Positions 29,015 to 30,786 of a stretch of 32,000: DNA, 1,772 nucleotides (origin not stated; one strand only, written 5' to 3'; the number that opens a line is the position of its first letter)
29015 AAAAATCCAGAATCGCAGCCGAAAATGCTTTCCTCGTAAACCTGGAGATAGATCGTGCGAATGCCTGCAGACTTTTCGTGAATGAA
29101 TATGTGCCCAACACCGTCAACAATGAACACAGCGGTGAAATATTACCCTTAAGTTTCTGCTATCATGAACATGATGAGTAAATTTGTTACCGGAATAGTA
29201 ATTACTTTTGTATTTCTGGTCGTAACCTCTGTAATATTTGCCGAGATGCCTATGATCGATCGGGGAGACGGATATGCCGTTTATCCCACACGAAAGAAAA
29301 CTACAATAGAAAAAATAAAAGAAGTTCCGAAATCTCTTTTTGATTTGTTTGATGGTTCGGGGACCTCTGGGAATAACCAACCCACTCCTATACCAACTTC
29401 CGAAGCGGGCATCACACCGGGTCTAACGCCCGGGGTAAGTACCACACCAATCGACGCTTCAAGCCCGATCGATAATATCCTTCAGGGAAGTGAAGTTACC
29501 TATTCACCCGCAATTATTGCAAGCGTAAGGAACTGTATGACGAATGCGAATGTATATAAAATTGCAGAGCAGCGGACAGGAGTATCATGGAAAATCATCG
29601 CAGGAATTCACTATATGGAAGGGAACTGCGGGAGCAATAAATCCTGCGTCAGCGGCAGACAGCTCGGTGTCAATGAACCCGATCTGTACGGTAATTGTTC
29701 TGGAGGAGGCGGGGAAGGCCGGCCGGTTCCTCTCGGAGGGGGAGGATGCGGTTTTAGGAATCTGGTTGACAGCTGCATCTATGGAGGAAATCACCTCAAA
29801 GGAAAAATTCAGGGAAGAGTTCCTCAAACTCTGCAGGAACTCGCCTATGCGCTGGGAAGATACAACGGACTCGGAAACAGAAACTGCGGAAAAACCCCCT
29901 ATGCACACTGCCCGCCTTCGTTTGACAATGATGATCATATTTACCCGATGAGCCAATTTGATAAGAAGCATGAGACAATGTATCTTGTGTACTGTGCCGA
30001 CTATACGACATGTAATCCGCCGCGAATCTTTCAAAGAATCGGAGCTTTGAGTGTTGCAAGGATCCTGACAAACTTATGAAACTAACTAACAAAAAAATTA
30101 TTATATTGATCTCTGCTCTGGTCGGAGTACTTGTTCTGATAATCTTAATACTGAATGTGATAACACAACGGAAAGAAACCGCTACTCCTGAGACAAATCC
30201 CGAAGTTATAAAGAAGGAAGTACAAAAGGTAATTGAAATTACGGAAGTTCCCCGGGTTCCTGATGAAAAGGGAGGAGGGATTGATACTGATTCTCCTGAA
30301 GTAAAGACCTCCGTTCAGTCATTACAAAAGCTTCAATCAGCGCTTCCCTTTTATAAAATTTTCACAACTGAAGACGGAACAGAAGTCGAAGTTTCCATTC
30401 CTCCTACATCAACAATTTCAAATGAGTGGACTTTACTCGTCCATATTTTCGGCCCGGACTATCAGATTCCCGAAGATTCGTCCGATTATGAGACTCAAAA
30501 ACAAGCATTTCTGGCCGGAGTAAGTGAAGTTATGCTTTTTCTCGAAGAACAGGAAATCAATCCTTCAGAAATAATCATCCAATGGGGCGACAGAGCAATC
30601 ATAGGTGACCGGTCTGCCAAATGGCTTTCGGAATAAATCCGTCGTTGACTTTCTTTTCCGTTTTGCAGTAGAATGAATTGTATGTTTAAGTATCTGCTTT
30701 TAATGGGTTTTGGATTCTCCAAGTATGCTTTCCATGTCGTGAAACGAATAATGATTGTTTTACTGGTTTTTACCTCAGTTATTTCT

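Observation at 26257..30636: Three tandem pairs of secreted cell-wall hydrolase plus single-pass membrane partner, built like a polymorphic effector/partner array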

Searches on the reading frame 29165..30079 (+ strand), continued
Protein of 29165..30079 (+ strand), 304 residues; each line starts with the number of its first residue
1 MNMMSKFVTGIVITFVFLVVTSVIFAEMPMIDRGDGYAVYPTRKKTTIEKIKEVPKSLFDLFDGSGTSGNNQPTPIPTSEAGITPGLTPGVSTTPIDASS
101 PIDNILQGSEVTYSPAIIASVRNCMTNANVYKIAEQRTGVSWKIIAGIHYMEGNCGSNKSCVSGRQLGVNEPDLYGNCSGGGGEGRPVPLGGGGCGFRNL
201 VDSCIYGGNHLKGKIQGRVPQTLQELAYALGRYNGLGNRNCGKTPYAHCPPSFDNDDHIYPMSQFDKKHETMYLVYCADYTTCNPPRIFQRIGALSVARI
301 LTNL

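Call 67: search_protein_families(library=pfam, proteins=[L040:3943-6510:+, L040:8392-11256:-, L051:4111-6519:+, L051:8585-12112:-, L061:3961-6609:+, L061:9360-12536:-, L063:3973-6489:+, L063:8848-11493:-, L057:3808-6579:+, L040:6562-8328:+], max_evalue=0.01)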
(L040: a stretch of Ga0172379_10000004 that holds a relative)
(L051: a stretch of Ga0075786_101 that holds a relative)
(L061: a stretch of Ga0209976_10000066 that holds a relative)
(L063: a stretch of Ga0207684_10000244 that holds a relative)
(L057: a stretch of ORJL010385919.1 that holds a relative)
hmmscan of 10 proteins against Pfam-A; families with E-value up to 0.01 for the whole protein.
L040:3943-6510:+ (855 aa): 0 families

L040:8392-11256:- (954 aa): 0 families

L051:4111-6519:+ (802 aa): 0 families

L051:8585-12112:- (1175 aa): 0 families

L061:3961-6609:+ (882 aa): 0 families

L061:9360-12536:- (1058 aa): 0 families

L063:3973-6489:+ (838 aa): 0 families

L063:8848-11493:- (881 aa): 0 families

L057:3808-6579:+ (923 aa): 0 families

L040:6562-8328:+ (588 aa): 0 families

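Call 75: search_protein_families(library=pfam, proteins=[L061:1066-1407:+, L061:1784-2122:+, L061:2506-2847:+, L061:3276-3605:+, L061:3623-3913:+, L063:1816-2142:+, L063:2909-3238:+, L063:3675-3971:+, L040:3228-3560:+, L040:3588-3887:+], max_evalue=0.01)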
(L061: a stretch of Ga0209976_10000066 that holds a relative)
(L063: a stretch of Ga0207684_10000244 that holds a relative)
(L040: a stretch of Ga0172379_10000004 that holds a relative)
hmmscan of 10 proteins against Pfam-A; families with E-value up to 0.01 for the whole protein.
L061:1066-1407:+ (113 aa): 1 family
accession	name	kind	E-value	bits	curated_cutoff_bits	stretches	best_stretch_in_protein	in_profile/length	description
PF18895.5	T4SS_pilin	-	2.7e-09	37.4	26.6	1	28-91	7-69/71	Type IV secretion system pilin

L061:1784-2122:+ (112 aa): 1 family
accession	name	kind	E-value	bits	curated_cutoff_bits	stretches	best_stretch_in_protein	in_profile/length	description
PF18895.5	T4SS_pilin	-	0.0026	18.2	26.6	1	29-88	9-63/71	Type IV secretion system pilin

L061:2506-2847:+ (113 aa): 1 family
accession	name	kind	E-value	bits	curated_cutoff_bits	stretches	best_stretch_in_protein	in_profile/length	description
PF18895.5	T4SS_pilin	-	5.8e-07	29.9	26.6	1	29-87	14-71/71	Type IV secretion system pilin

L061:3276-3605:+ (109 aa): 2 families
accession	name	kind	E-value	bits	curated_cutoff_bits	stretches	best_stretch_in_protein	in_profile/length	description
PF18895.5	T4SS_pilin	-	1.6e-08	34.9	26.6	1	33-90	14-70/71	Type IV secretion system pilin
PF09933.14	DUF2165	-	0.0085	16.6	24.9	1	30-95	60-126/157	Predicted small integral membrane protein (DUF2165)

L061:3623-3913:+ (96 aa): 3 families
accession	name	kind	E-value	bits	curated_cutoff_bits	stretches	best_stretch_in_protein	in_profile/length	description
PF18895.5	T4SS_pilin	-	4.8e-12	46.2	26.6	1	11-79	4-71/71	Type IV secretion system pilin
PF12942.12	Archaeal_AmoA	-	0.00024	21.3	25.6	1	19-84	21-83/183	Archaeal ammonia monooxygenase subunit A (AmoA)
PF02417.20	Chromate_transp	-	0.0096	16.4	28.6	0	28-80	79-132/166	Chromate transporter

L063:1816-2142:+ (108 aa): 4 families
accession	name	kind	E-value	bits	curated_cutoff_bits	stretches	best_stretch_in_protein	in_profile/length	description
PF18895.5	T4SS_pilin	-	1.4e-09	38.3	26.6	1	32-90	14-69/71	Type IV secretion system pilin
PF19554.4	DUF6077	-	0.0012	18.1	27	1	37-95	5-59/354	Family of unknown function (DUF6077)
PF05296.19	TAS2R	-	0.0056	16.3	22.2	1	27-92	187-252/303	Taste receptor protein (TAS2R)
PF00001.26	7tm_1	-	0.0098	15.8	30.5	0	29-96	155-225/260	7 transmembrane receptor (rhodopsin family)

L063:2909-3238:+ (109 aa): 1 family
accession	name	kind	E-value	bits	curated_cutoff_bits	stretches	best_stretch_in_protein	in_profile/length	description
PF18895.5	T4SS_pilin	-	5.7e-06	26.8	26.6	1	32-89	14-70/71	Type IV secretion system pilin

L063:3675-3971:+ (98 aa): 1 family
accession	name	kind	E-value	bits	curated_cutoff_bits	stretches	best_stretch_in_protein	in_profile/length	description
PF18895.5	T4SS_pilin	-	1.9e-06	28.3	26.6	1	19-80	9-69/71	Type IV secretion system pilin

L040:3228-3560:+ (110 aa): 1 family
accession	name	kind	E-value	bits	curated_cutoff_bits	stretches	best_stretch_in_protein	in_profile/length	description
PF18895.5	T4SS_pilin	-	2e-08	34.6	26.6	1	32-93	10-70/71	Type IV secretion system pilin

L040:3588-3887:+ (99 aa): 1 family
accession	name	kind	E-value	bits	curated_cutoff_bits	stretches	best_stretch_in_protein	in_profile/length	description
PF18895.5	T4SS_pilin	-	4.4e-08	33.5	26.6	1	21-82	10-70/71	Type IV secretion system pilin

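Call 80: search_protein_families(library=ncbifam, proteins=[window:29171-30079:+, L001:11515-13218:+, L001:15799-19725:-, L001:9533-9988:+], max_evalue=0.1)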
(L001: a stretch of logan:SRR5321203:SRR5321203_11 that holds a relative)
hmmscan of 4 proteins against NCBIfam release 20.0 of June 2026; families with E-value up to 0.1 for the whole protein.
window:29171-30079:+ (302 aa): 0 families

L001:11515-13218:+ (567 aa): 0 families

L001:15799-19725:- (1308 aa): 0 families

L001:9533-9988:+ (151 aa): 0 families

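Call 81: search_protein_families(library=padloc, proteins=[window:29171-30079:+], max_evalue=0.01)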
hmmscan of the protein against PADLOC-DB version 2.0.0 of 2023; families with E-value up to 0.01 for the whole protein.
window:29171-30079:+ (302 aa): 0 families

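Call 86: fold_search(model_id=the predicted structure, library=viral)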
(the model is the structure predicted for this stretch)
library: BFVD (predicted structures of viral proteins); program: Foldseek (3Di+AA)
matches with E <= 10: 89; with E <= 0.001: 1
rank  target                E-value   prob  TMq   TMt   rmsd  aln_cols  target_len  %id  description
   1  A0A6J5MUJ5            5.1e-04  1.00  0.40  0.25   5.5       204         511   15  Peptidoglycan binding-like [uncultured Caudovirales phage]
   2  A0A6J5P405            2.0e-02  0.92  0.25  0.13  14.3       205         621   16  Mannosyl-glycoprotein endo-beta-N-acetylglucosamidase-like domain containing protein [uncultured Caudovirales phage]
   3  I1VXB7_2              2.7e-01  0.44  0.22  0.07  21.1       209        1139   13  (no name in the UniProt tables at hand)
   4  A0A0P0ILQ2            2.7e-01  0.35  0.24  0.16  21.4       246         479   13  Internal (Core) protein [Pbunalikevirus phiFenriz]
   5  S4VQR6                2.7e-01  0.08  0.11  0.13  19.4       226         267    7  Uncharacterized protein [Pandoravirus dulcis]
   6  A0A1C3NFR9            3.6e-01  0.20  0.21  0.25  18.2       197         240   17  (no name in the UniProt tables at hand)
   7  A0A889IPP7            4.0e-01  0.14  0.17  0.11  22.3       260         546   12  (no name in the UniProt tables at hand)
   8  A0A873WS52            5.8e-01  0.08  0.14  0.04  22.5       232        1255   15  Phage tail lysozyme domain-containing protein [Synechococcus phage S-H38]
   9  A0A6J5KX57            6.2e-01  0.12  0.14  0.06  17.5       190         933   15  Transglycosylase SLT domain-containing protein [uncultured Caudovirales phage]
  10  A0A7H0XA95            6.2e-01  0.07  0.10  0.14  21.8       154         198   19  (no name in the UniProt tables at hand)
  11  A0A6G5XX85            7.7e-01  0.21  0.22  0.06  15.7       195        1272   16  (no name in the UniProt tables at hand)
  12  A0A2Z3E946            8.6e-01  0.25  0.25  0.07  18.0       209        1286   11  (no name in the UniProt tables at hand)
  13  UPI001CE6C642         8.6e-01  0.15  0.28  0.28  25.6       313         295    9  (no name look-up for this kind of identifier)
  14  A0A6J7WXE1            8.6e-01  0.08  0.17  0.20  20.6       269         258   15  N-acetylmuramidase [uncultured Caudovirales phage]
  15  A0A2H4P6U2            9.1e-01  0.10  0.20  0.09  13.9       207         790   15  Putative lytic tail protein [Pseudomonas phage tabernarius]
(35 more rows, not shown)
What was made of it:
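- On GH23 / SLT lysozyme-like (goose-type lysozyme, lytic transglycosylases): In BFVD the top hit is E 5e-4, prob 1.0 (call 86).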

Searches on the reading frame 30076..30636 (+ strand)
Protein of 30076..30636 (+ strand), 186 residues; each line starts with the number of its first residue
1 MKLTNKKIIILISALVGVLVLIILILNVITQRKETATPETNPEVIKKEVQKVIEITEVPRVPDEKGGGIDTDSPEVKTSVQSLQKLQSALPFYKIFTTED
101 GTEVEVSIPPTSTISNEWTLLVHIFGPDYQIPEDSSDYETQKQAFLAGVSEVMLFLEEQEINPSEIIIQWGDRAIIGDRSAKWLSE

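Call 3: search_protein_families(library=pfam, proteins=[window:30076-30636:+], max_evalue=1)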
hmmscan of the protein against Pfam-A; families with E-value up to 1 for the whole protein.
window:30076-30636:+ (186 aa): 2 families
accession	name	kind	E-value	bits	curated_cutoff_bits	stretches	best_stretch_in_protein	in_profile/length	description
PF03935.22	SKN1_KRE6_Sbg1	-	0.19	10.5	30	1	9-99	44-128/501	Beta-glucan synthesis-associated protein SKN1/KRE6/Sbg1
PF09716.15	ETRAMP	-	0.2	12.1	29.1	1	2-28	47-73/81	Malarial early transcribed membrane protein (ETRAMP)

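Call 34: find_homologous_proteins(query=window:30076-30636:+)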
Query window:30076-30636:+ (186 aa): 12 proteins with E <= 0.001 among 221 candidates.
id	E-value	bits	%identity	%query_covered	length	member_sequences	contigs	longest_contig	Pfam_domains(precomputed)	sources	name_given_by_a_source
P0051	2.8e-102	358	87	100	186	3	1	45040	-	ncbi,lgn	-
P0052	2.5e-91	322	79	100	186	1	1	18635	-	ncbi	-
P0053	1.3e-90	320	77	100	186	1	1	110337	-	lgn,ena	-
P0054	9.2e-90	317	78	100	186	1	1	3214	-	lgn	-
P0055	3.4e-88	312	77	100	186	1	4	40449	-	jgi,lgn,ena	-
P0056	4.6e-88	311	77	100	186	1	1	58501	-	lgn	-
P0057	7.0e-84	298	73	100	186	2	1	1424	-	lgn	-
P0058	1.5e-82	293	79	84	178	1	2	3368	-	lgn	-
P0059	2.8e-72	260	68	84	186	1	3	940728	-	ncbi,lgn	-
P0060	3.6e-42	162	50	75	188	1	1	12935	-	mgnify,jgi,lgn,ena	mgnify:CR=1 FL=1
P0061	4.3e-40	155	42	98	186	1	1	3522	-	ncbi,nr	ncbi:hypothetical protein KBD81_05685 [Candidatus Woesebacteria bacterium]|nr:hypothetical protein [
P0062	7.7e-37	144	46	77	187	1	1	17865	-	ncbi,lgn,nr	ncbi:MAG: hypothetical protein Q8P72_03965 [Candidatus Roizmanbacteria bacterium]|nr:hypothetical pr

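Call 48: search_solved_structures(query=A5, max_evalue=10, show_alignments=1)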
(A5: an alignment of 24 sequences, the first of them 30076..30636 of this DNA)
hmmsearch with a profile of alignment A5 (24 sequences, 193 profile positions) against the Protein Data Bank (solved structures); distinct sequences matched with E-value up to 10: 4.
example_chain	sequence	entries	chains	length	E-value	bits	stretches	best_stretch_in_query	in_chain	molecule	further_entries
3vgi_A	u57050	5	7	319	0.27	14.1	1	6-63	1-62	Endoglucanase A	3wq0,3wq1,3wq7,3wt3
3wxp_A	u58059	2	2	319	0.27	14.1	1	6-63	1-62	Endoglucanase A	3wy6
3wr0_A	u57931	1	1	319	0.29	14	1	6-63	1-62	Endoglucanase A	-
6eff_A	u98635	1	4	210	1.2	12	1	58-118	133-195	NCTC10712 Siglec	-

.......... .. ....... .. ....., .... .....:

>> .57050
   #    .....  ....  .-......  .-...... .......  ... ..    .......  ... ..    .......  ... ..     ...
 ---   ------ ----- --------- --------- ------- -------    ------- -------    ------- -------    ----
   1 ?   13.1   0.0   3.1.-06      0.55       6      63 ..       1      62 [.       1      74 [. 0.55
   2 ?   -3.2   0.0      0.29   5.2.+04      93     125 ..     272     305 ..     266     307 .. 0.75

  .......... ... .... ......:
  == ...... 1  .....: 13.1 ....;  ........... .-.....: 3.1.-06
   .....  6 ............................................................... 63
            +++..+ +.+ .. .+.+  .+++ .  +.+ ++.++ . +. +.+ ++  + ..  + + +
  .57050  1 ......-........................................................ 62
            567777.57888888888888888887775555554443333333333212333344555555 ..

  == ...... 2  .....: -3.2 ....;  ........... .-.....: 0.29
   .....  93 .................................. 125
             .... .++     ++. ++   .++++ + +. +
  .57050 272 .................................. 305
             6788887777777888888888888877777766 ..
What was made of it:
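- On VirB8-like bitopic T4SS subunits (VirB8, PrgL, TraM, TraH, TcpC): The profile search against PDB sequences finds nothing (call 48).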

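Call 49: find_homologous_proteins(query=A5, max_evalue=0.001)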
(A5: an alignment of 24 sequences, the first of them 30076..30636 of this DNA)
Query A5 (24 sequences) (186 aa, profile of the alignment): 197 proteins with E <= 0.001 among 7402 candidates; the best 120 are listed.
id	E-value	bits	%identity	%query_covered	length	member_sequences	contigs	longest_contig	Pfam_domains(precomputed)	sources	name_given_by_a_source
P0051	1.8e-61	225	87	100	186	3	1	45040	-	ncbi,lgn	-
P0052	3.8e-58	214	79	100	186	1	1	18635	-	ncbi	-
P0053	3.6e-57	211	77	100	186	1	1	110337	-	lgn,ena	-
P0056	8.1e-57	210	77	100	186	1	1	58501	-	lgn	-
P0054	7.8e-56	207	78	100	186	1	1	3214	-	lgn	-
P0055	5.0e-55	204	77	100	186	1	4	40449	-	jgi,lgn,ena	-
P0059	7.8e-55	203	68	84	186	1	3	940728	-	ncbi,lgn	-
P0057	5.9e-54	201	73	100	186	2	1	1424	-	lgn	-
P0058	1.4e-53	199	79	84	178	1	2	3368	-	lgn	-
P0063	8.8e-52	194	44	70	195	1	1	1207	-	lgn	-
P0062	2.8e-51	192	46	77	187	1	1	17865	-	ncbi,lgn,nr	ncbi:MAG: hypothetical protein Q8P72_03965 [Candidatus Roizmanbacteria bacterium]|nr:hypothetical pr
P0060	1.0e-47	180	50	75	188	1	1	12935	-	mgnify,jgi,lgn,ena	mgnify:CR=1 FL=1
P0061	2.3e-44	169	42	98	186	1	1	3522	-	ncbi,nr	ncbi:hypothetical protein KBD81_05685 [Candidatus Woesebacteria bacterium]|nr:hypothetical protein [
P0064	5.1e-40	155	25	34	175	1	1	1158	-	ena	-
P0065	9.8e-40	154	19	98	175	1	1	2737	-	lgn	-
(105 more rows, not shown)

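Call 58: predict_structure(alignment_id=A6)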
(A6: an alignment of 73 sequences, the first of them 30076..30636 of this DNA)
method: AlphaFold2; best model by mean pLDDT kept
length: 186 residues; sequences in the alignment: 73
mean_pLDDT: 87.1   pTM: 0.68
mean pLDDT of the five models: 87.1, 86.8, 86.6, 84.7, 84.2
residues with pLDDT >= 90: 127; 70-90: 31; 50-70: 11; < 50: 17
segments of 3 or more residues with pLDDT < 50: 32-41, 46-52
pLDDT, mean of each block of 10 residues (from residue 1): 77 93 87 45 49 70 86 95 96 97 98 93 98 97 98 97 95 95 93
secondary structure, 60 per line:
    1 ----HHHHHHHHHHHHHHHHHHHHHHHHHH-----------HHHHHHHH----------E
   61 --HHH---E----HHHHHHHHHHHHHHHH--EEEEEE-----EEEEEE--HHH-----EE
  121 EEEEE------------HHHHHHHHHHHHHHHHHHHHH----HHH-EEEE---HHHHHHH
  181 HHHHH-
elements in order: H5-30 H42-49 H74-89 E92-97 E103-108 E119-125 H138-158 E167-170 H174-185
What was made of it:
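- On VirB8-like bitopic T4SS subunits (VirB8, PrgL, TraM, TraH, TcpC): M3 has a TM helix at residues 5-30 (call 58).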

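Call 61: fold_search(model_id=the predicted structure, library=pdb)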
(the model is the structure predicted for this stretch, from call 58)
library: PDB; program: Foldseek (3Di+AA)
matches with E <= 10: 427; with E <= 0.001: 0
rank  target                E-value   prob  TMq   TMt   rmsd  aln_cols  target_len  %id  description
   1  6rk7_G                6.6e-02  0.20  0.19  0.11  11.9       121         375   19  Inter-dimeric interface controls function and stability of S-methionine adenosyltransferase from U. urealiticum (released 2019-09-25)
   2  6rk7_E                8.4e-02  0.15  0.17  0.10  11.8       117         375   18  Inter-dimeric interface controls function and stability of S-methionine adenosyltransferase from U. urealiticum (released 2019-09-25)
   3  6rk7_A                9.5e-02  0.18  0.19  0.11  12.0       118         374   19  Inter-dimeric interface controls function and stability of S-methionine adenosyltransferase from U. urealiticum (released 2019-09-25)
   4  6rjs_B                1.1e-01  0.15  0.17  0.10  12.2       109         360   17  Inter-dimeric interface controls function and stability of S-methionine adenosyltransferase from U. urealiticum (released 2019-09-25)
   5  6rkc_A                1.2e-01  0.14  0.18  0.10  11.6       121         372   20  Inter-dimeric interface controls function and stability of S-methionine adenosyltransferase from U. urealiticum (released 2019-09-25)
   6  6rk7_H                1.3e-01  0.14  0.19  0.10  12.8       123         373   18  Inter-dimeric interface controls function and stability of S-methionine adenosyltransferase from U. urealiticum (released 2019-09-25)
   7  6rk5_A                1.3e-01  0.13  0.17  0.10  13.0       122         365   19  Inter-dimeric interface controls function and stability of S-methionine adenosyltransferase from U. urealiticum (released 2019-09-25)
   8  6rk5_B                1.4e-01  0.12  0.17  0.10  13.2       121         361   16  Inter-dimeric interface controls function and stability of S-methionine adenosyltransferase from U. urealiticum (released 2019-09-25)
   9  6rkc_C                1.4e-01  0.13  0.17  0.09  11.3       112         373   19  Inter-dimeric interface controls function and stability of S-methionine adenosyltransferase from U. urealiticum (released 2019-09-25)
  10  6rjs_C                1.6e-01  0.15  0.19  0.11  11.6       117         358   17  Inter-dimeric interface controls function and stability of S-methionine adenosyltransferase from U. urealiticum (released 2019-09-25)
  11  6rjs_A                1.6e-01  0.15  0.19  0.11  12.2       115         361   16  Inter-dimeric interface controls function and stability of S-methionine adenosyltransferase from U. urealiticum (released 2019-09-25)
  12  6rk7_B                1.6e-01  0.13  0.17  0.10  11.8       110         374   18  Inter-dimeric interface controls function and stability of S-methionine adenosyltransferase from U. urealiticum (released 2019-09-25)
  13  6rk5_D                1.7e-01  0.12  0.16  0.10  12.3       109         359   18  Inter-dimeric interface controls function and stability of S-methionine adenosyltransferase from U. urealiticum (released 2019-09-25)
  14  6rjs_D                1.8e-01  0.14  0.20  0.11  11.5       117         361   17  Inter-dimeric interface controls function and stability of S-methionine adenosyltransferase from U. urealiticum (released 2019-09-25)
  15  8dgc_B                2.7e-01  0.15  0.22  0.03  11.8       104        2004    8  Avs3 bound to phage PhiV-1 terminase (released 2022-08-03)
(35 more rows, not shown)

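Call 80: search_protein_families(library=ncbifam, proteins=[window:30076-30636:+], max_evalue=0.1)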
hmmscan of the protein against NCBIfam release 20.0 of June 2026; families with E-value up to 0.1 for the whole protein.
window:30076-30636:+ (186 aa): 1 family
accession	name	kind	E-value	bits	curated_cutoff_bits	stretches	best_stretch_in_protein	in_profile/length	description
TIGR04561.1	membra_charge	hypoth_equivalog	0.0043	17.2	30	1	7-52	15-63/82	TIGR04561 family membrane protein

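Call 81: search_protein_families(library=padloc, proteins=[window:30076-30636:+], max_evalue=0.01)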
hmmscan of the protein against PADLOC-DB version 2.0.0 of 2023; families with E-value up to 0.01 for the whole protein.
window:30076-30636:+ (186 aa): 0 families
